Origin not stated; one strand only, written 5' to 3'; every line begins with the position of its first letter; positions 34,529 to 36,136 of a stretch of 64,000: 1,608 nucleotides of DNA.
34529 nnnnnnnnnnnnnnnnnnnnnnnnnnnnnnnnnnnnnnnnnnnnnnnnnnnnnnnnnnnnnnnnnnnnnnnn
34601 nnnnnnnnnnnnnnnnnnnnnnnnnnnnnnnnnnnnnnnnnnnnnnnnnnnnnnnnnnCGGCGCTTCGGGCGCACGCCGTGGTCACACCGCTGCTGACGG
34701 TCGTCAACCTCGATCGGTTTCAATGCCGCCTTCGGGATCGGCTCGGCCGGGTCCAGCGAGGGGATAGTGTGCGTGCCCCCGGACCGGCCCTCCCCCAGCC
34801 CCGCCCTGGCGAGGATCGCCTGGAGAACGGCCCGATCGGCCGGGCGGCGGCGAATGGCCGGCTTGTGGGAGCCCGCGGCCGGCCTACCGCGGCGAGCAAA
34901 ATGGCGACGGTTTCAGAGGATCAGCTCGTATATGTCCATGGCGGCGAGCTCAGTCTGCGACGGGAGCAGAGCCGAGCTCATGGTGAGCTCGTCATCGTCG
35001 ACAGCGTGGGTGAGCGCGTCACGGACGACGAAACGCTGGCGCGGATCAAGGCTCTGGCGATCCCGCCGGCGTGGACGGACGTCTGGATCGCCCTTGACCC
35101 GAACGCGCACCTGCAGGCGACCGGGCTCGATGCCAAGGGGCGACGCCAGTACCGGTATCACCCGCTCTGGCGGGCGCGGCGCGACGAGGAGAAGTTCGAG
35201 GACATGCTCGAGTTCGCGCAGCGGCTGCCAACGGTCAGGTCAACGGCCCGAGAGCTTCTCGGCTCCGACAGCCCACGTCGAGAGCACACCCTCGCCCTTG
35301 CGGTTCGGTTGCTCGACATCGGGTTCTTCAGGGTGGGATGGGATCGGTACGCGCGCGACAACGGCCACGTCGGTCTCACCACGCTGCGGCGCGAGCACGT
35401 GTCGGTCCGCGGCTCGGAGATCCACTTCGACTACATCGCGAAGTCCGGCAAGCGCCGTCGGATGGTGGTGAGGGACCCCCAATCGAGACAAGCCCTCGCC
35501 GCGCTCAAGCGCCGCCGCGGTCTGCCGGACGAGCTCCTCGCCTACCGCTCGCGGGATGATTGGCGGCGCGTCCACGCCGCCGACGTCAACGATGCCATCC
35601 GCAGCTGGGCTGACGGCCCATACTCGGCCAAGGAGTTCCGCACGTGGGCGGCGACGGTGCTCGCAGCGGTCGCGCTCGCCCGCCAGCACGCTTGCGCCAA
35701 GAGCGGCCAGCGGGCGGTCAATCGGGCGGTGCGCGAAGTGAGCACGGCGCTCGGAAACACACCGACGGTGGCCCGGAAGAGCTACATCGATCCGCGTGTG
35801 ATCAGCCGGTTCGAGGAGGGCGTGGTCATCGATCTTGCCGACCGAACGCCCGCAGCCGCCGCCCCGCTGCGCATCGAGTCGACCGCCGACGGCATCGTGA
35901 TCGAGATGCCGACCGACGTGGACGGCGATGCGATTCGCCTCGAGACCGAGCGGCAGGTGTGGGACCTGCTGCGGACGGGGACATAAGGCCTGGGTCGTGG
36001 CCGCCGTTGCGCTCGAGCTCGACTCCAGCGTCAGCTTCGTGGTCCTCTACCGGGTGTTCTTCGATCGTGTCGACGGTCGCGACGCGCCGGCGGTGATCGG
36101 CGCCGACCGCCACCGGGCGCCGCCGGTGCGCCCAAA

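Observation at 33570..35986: Stand-alone NHEJ LigD polymerase domain divergently paired with a type IB topoisomerase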

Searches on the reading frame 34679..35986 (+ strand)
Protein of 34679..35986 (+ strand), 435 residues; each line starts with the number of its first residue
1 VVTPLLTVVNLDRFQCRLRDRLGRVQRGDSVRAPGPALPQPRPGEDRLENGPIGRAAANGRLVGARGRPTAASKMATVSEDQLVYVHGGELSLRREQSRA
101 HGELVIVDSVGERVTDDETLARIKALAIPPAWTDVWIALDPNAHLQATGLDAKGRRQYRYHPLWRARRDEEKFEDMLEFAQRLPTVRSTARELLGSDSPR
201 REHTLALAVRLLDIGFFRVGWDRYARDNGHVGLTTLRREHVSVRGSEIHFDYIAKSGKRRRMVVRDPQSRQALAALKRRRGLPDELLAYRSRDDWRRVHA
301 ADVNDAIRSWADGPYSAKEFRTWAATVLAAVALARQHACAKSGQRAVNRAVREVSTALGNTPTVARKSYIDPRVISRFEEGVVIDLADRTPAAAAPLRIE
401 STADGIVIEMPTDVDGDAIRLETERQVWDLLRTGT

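Call 3: search_protein_families(library=pfam, proteins=[window:34679-35986:+])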
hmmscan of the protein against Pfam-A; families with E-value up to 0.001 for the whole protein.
window:34679-35986:+ (435 aa): 2 families
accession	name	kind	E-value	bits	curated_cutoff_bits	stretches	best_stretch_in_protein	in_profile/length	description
PF01028.25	Topoisom_I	-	6e-30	104.7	23.7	1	165-368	5-202/228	Eukaryotic DNA topoisomerase I, catalytic core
PF21338.2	Top1B_N_bact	-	7.2e-22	77.3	27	1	108-151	6-49/49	Bacterial DNA topoisomerase IB, N-terminal domain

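Call 4: search_protein_families(library=ncbifam, proteins=[window:34679-35986:+])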
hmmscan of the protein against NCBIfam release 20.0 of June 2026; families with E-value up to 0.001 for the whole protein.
window:34679-35986:+ (435 aa): 0 families

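Call 7: find_homologous_proteins(query=window:34901-35986:+, max_evalue=0.00001)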
Query window:34901-35986:+ (361 aa): 7934 proteins with E <= 0.00001 among 8000 candidates; the best 120 are listed.
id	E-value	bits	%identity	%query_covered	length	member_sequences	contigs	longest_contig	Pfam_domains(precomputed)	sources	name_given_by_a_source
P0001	9.5e-234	793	100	100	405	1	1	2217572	PF21338.3,PF01028.26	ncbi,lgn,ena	-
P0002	1.0e-179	615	79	98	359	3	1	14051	PF21338.3,PF01028.26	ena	-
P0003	1.2e-179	615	79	98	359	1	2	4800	PF21338.3,PF01028.26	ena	-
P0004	2.8e-176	604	80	97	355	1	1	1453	PF21338.3,PF01028.26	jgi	jgi:DNA topoisomerase IB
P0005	9.9e-175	599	77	100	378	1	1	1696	PF21338.3,PF01028.26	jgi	jgi:DNA topoisomerase IB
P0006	2.2e-174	598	77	98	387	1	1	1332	PF21338.3,PF01028.26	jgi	jgi:DNA topoisomerase IB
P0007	1.1e-172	592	78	99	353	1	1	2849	PF21338.3,PF01028.26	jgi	-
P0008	7.6e-166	570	73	99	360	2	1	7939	PF21338.3,PF01028.26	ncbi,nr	ncbi:MAG TPA: DNA topoisomerase IB [Solirubrobacteraceae bacterium]|nr:DNA topoisomerase IB [Solirub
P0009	3.2e-164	564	74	98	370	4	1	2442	PF21338.3,PF01028.26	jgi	jgi:DNA topoisomerase I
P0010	6.2e-163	560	73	99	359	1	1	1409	PF21338.3,PF01028.26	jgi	-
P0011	1.7e-162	559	73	99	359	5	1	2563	PF21338.3,PF01028.26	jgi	jgi:DNA topoisomerase IB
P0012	1.3e-161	556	72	98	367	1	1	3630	PF21338.3,PF01028.26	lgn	-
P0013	5.8e-161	554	73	99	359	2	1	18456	PF21338.3,PF01028.26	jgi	jgi:DNA topoisomerase IB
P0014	7.8e-161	553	72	99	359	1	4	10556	PF21338.3,PF01028.26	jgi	jgi:DNA topoisomerase-1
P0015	6.7e-158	544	70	99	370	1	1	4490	PF21338.3,PF01028.26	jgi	jgi:DNA topoisomerase-1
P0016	5.3e-156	537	70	97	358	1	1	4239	PF21338.3,PF01028.26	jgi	jgi:DNA topoisomerase I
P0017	6.5e-156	537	70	97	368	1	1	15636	PF21338.3,PF01028.26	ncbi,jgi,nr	ncbi:MAG TPA: DNA topoisomerase IB [Solirubrobacteraceae bacterium]|jgi:DNA topoisomerase IB|nr:DNA 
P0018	8.2e-156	537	69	98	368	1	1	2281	PF21338.3,PF01028.26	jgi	jgi:DNA topoisomerase I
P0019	8.6e-156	537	70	98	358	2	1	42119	PF21338.3,PF01028.26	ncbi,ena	-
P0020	1.1e-155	536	69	99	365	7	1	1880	PF21338.3,PF01028.26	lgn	-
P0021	2.4e-155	535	70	97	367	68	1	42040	PF21338.3,PF01028.26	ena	-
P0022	5.5e-155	534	68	98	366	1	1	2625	PF21338.3,PF01028.26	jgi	jgi:DNA topoisomerase IB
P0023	6.1e-155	534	66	99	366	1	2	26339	PF21338.3,PF01028.26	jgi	jgi:DNA topoisomerase I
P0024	6.8e-155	534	70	97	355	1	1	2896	PF21338.3,PF01028.26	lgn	-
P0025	1.1e-154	533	69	97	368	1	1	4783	PF21338.3,PF01028.26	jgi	jgi:DNA topoisomerase I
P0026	1.6e-154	532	69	99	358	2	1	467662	PF21338.3,PF01028.26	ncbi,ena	-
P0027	2.6e-154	532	71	97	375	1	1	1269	PF21338.3,PF01028.26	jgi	jgi:DNA topoisomerase IB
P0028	3.3e-154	531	70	97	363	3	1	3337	PF21338.3,PF01028.26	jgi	jgi:DNA topoisomerase-1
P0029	3.8e-154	531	67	98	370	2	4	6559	PF21338.3,PF01028.26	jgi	jgi:DNA topoisomerase-1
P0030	3.9e-154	531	68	99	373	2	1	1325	PF21338.3,PF01028.26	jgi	jgi:DNA topoisomerase-1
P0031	4.2e-154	531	71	97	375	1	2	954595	PF21338.3,PF01028.26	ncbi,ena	-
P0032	4.6e-154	531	71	98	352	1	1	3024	PF21338.3,PF01028.26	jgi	jgi:DNA topoisomerase IB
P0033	5.0e-154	531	71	97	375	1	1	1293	PF21338.3,PF01028.26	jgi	jgi:DNA topoisomerase I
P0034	5.2e-154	531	68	97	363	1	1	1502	PF21338.3,PF01028.26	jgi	jgi:DNA topoisomerase IB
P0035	5.6e-154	531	68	97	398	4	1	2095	PF21338.3,PF01028.26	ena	-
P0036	5.8e-154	531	71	98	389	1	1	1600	PF21338.3,PF01028.26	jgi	jgi:DNA topoisomerase I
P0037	6.0e-154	531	71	97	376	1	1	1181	PF21338.3,PF01028.26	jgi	jgi:DNA topoisomerase IB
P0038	7.0e-154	530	69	99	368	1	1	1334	PF21338.3,PF01028.26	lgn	-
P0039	7.8e-154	530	70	97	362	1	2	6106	PF21338.3,PF01028.26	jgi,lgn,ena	jgi:DNA topoisomerase IB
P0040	8.0e-154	530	69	99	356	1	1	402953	PF21338.3,PF01028.26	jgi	jgi:DNA topoisomerase-1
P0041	9.7e-154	530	69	99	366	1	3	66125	PF21338.3,PF01028.26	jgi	jgi:DNA topoisomerase I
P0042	9.7e-154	530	70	97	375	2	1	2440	PF21338.3,PF01028.26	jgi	jgi:DNA topoisomerase I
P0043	1.0e-153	530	69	98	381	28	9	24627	PF21338.3,PF01028.26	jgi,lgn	jgi:DNA topoisomerase-1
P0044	1.0e-153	530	68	97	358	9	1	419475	PF21338.3,PF01028.26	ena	-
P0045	1.4e-153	529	68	98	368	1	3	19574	PF21338.3,PF01028.26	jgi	jgi:DNA topoisomerase IB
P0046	1.4e-153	529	69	97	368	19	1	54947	PF21338.3,PF01028.26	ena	-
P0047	1.4e-153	529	70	96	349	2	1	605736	PF21338.3,PF01028.26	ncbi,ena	-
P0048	2.8e-153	528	68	99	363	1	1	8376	PF21338.3,PF01028.26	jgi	jgi:DNA topoisomerase I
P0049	4.4e-153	528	68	98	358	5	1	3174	PF21338.3,PF01028.26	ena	-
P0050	5.2e-153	527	70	97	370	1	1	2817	PF21338.3,PF01028.26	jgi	jgi:DNA topoisomerase IB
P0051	5.3e-153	527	70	97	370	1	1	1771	PF21338.3,PF01028.26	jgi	jgi:DNA topoisomerase I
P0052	6.5e-153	527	68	98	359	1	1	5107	PF21338.3,PF01028.26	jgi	jgi:DNA topoisomerase I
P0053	9.1e-153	527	68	97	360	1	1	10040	PF21338.3,PF01028.26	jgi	jgi:DNA topoisomerase I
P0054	9.8e-153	527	71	92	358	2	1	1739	PF21338.3,PF01028.26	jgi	jgi:DNA topoisomerase IB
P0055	1.1e-152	526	68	98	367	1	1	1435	PF21338.3,PF01028.26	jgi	jgi:DNA topoisomerase IB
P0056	1.3e-152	526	68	97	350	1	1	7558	PF21338.3,PF01028.26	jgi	jgi:DNA topoisomerase IB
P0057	1.4e-152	526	69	96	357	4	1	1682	PF21338.3,PF01028.26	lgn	-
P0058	2.0e-152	526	69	98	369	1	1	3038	PF21338.3,PF01028.26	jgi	jgi:DNA topoisomerase IB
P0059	2.5e-152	525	69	99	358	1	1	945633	PF21338.3,PF01028.26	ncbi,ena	-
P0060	2.8e-152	525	69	98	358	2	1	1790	PF21338.3,PF01028.26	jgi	jgi:DNA topoisomerase I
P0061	3.1e-152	525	70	90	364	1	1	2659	PF21338.3,PF01028.26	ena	-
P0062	3.9e-152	525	68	98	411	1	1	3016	PF21338.3,PF01028.26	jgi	jgi:DNA topoisomerase IB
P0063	4.5e-152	524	69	97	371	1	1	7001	PF21338.3,PF01028.26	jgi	jgi:DNA topoisomerase I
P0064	5.1e-152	524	71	96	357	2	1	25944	PF21338.3,PF01028.26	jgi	jgi:DNA topoisomerase-1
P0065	7.1e-152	524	70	96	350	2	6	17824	PF21338.3,PF01028.26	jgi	jgi:DNA topoisomerase-1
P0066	7.6e-152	524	69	97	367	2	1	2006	PF21338.3,PF01028.26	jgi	jgi:DNA topoisomerase-1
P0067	8.2e-152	524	68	98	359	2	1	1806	PF21338.3,PF01028.26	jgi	jgi:DNA topoisomerase IB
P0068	9.3e-152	523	68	97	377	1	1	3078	PF21338.3,PF01028.26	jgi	jgi:DNA topoisomerase IB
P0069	9.8e-152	523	71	97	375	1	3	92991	PF21338.3,PF01028.26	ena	-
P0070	9.8e-152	523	70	98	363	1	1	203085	PF21338.3,PF01028.26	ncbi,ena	-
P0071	1.3e-151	523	71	96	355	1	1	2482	PF21338.3,PF01028.26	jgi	jgi:DNA topoisomerase IB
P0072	1.7e-151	523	68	98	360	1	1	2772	PF21338.3,PF01028.26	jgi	jgi:DNA topoisomerase I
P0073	1.8e-151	522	68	98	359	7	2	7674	PF21338.3,PF01028.26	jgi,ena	jgi:DNA topoisomerase IB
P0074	2.5e-151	522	69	97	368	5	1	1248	PF21338.3,PF01028.26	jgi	jgi:DNA topoisomerase I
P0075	2.7e-151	522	68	98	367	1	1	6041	PF21338.3,PF01028.26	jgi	jgi:DNA topoisomerase I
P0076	2.7e-151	522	68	97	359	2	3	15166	PF21338.3,PF01028.26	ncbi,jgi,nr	ncbi:MAG: hypothetical protein QOJ25_440 [Solirubrobacteraceae bacterium]|jgi:DNA topoisomerase IB|n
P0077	3.3e-151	522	68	97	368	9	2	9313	PF21338.3,PF01028.26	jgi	jgi:DNA topoisomerase IB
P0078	3.8e-151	521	69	97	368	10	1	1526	PF21338.3,PF01028.26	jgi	jgi:DNA topoisomerase I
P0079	4.2e-151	521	66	98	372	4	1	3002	PF21338.3,PF01028.26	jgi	-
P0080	4.2e-151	521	69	97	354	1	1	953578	PF21338.3,PF01028.26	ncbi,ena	-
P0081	8.5e-151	520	68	97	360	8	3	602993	PF21338.3,PF01028.26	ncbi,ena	-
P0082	1.4e-150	520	67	97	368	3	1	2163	PF21338.3,PF01028.26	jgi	jgi:DNA topoisomerase IB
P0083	1.8e-150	519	68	91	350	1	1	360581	PF21338.3,PF01028.26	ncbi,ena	-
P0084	1.8e-150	519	69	97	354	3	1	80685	PF21338.3,PF01028.26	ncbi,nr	ncbi:MAG TPA: DNA topoisomerase IB [Solirubrobacteraceae bacterium]|nr:DNA topoisomerase IB [Solirub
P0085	1.9e-150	519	67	99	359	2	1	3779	PF21338.3,PF01028.26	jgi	jgi:DNA topoisomerase IB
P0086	2.8e-150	518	68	98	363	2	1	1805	PF21338.3,PF01028.26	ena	-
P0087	2.9e-150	518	66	98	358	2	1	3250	PF21338.3,PF01028.26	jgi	jgi:DNA topoisomerase IB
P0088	3.7e-150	518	67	98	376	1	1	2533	PF21338.3,PF01028.26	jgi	jgi:DNA topoisomerase IB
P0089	5.1e-150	518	67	99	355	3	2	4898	PF21338.3,PF01028.26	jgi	jgi:DNA topoisomerase IB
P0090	5.7e-150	517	69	97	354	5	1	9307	PF21338.3,PF01028.26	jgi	jgi:DNA topoisomerase IB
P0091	5.8e-150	517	67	99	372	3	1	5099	PF21338.3,PF01028.26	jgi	jgi:DNA topoisomerase IB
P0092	6.8e-150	517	69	98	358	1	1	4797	PF21338.3,PF01028.26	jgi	jgi:DNA topoisomerase I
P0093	9.2e-150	517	69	97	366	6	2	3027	PF21338.3,PF01028.26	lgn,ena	-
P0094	1.1e-149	517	66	97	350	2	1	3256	PF21338.3,PF01028.26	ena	-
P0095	1.2e-149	516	67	98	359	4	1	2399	PF21338.3,PF01028.26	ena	-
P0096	1.7e-149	516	69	97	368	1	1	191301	PF21338.3,PF01028.26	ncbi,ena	-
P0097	1.9e-149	516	69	91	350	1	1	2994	PF21338.3,PF01028.26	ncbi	-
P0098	2.0e-149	516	67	98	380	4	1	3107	PF21338.3,PF01028.26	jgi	jgi:DNA topoisomerase IB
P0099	2.0e-149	516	68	98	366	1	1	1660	PF21338.3,PF01028.26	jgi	jgi:DNA topoisomerase IB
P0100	2.6e-149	515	69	96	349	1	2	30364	PF21338.3,PF01028.26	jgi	jgi:DNA topoisomerase IB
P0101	2.6e-149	515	68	98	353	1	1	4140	PF21338.3,PF01028.26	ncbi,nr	ncbi:MAG: DNA topoisomerase IB [Solirubrobacterales bacterium]|nr:DNA topoisomerase IB [Solirubrobac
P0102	2.7e-149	515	69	97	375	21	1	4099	PF21338.3,PF01028.26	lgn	-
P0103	2.7e-149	515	68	98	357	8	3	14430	PF21338.3,PF01028.26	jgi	jgi:DNA topoisomerase IB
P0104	3.0e-149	515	67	97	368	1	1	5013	PF21338.3,PF01028.26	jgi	jgi:DNA topoisomerase IB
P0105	3.1e-149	515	68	97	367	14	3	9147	PF21338.3,PF01028.26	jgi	jgi:DNA topoisomerase-1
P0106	4.1e-149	515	69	97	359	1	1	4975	PF21338.3,PF01028.26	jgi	jgi:DNA topoisomerase IB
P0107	4.5e-149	515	68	96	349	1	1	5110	PF21338.3,PF01028.26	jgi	jgi:DNA topoisomerase IB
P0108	6.1e-149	514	66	97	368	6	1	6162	PF21338.3,PF01028.26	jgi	jgi:DNA topoisomerase IB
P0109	6.3e-149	514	67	99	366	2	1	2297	PF21338.3,PF01028.26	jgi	jgi:DNA topoisomerase IB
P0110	6.9e-149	514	67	97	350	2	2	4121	PF21338.3,PF01028.26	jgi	jgi:DNA topoisomerase I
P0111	7.9e-149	514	69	98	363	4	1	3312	PF21338.3,PF01028.26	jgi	jgi:DNA topoisomerase-1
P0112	8.8e-149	514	68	96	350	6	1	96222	PF21338.3,PF01028.26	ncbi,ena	-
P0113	9.5e-149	513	67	98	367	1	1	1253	PF21338.3,PF01028.26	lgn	-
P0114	1.4e-148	513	68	98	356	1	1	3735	PF21338.3,PF01028.26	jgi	jgi:DNA topoisomerase I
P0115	1.4e-148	513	65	98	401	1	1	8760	PF21338.3,PF01028.26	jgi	jgi:DNA topoisomerase IB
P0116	1.5e-148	513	67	97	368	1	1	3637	PF21338.3,PF01028.26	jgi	jgi:DNA topoisomerase IB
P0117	1.6e-148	513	68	97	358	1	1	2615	PF21338.3,PF01028.26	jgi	jgi:DNA topoisomerase IB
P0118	2.6e-148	512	68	98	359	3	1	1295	PF21338.3,PF01028.26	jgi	-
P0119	2.9e-148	512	67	98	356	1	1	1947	PF21338.3,PF01028.26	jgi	jgi:DNA topoisomerase IB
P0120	3.5e-148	512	66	97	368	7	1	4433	PF21338.3,PF01028.26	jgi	jgi:DNA topoisomerase IB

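Call 8: find_encoding_contigs(protein=P0001, flank=10000, max_places=3)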
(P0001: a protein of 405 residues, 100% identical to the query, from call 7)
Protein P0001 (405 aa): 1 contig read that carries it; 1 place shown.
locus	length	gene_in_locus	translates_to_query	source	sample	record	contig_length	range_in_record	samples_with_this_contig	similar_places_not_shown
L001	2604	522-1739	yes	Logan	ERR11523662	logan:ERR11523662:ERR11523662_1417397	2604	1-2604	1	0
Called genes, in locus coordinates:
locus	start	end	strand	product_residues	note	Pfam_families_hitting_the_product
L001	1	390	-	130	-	?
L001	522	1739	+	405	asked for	PF21338:Top1B_N_bact, PF01028:Topoisom_I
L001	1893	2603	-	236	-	?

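Call 10: search_solved_structures(query=window:34901-35986:+, show_alignments=1)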
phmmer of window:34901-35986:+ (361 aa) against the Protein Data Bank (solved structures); distinct sequences matched with E-value up to 0.001: 5.
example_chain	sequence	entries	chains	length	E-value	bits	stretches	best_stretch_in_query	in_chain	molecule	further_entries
2f4q_A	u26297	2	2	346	9.8e-49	169.7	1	32-330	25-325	type I topoisomerase, putative | Putative Type I topoisomerase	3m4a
2h7f_X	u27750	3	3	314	4.3e-10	42.6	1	69-316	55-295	DNA topoisomerase 1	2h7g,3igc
6z01_A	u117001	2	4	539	5.8e-07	32.3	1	91-256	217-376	DNA topoisomerase I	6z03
1a41_A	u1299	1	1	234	4.5e-06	29.4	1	128-316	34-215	TOPOISOMERASE I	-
2b9s_A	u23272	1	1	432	0.00019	24.1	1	91-253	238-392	topoisomerase I-like protein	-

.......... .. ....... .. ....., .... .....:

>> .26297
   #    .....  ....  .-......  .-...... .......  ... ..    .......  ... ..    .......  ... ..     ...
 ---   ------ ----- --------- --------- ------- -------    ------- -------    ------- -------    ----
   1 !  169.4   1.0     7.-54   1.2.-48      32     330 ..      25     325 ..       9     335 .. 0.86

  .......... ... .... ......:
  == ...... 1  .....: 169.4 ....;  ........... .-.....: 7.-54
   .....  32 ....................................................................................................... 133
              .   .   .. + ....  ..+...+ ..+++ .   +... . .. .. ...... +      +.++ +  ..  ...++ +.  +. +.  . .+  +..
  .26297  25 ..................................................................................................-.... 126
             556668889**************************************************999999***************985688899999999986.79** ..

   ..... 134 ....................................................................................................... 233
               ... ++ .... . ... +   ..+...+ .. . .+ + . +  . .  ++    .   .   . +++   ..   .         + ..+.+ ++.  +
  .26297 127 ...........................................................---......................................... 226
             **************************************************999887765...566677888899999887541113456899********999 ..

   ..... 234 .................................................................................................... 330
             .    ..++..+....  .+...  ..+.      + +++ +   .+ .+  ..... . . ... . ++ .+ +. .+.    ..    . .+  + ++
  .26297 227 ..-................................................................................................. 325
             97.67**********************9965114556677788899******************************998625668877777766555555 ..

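Call 19: search_protein_representatives(protein=window:34901-35986:+)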
Query: 361 residues. Proteins with E-value up to 0.001 (for the whole library): 10420; up to 1e-10: 6142; up to 1e-30: 1165. The best 150 are listed.
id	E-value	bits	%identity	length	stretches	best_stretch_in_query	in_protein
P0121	5.5e-142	489.5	65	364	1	6-358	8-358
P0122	1.9e-86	306.9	54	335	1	23-310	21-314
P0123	3.2e-84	299.6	55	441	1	35-315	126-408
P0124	3.6e-84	299.4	53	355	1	30-317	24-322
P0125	5.5e-79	282.4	52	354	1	20-317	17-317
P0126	6.1e-75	269.1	49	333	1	36-311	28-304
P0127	1.2e-74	268.1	52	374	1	25-311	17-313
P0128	5.4e-74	266.0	49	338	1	30-317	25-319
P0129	7.5e-74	265.5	51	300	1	46-326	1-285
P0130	1.4e-73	264.6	47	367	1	31-323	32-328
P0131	2.0e-73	264.1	50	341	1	32-329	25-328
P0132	3.4e-73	263.3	46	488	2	89-325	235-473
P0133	6.4e-73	262.4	49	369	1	25-313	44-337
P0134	7.0e-73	262.3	48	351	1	29-316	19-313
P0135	8.1e-73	262.1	50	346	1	17-327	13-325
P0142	5.2e-70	252.9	54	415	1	25-269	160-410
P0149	3.9e-67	243.4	51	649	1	29-280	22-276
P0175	7.6e-61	222.7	47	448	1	31-297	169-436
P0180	3.4e-60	220.6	44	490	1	8-320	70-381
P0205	1.9e-57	211.5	45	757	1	25-325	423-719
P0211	1.1e-56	209.1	42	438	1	29-326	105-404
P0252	7.7e-54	199.7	52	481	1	24-227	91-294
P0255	9.3e-54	199.4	41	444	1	18-313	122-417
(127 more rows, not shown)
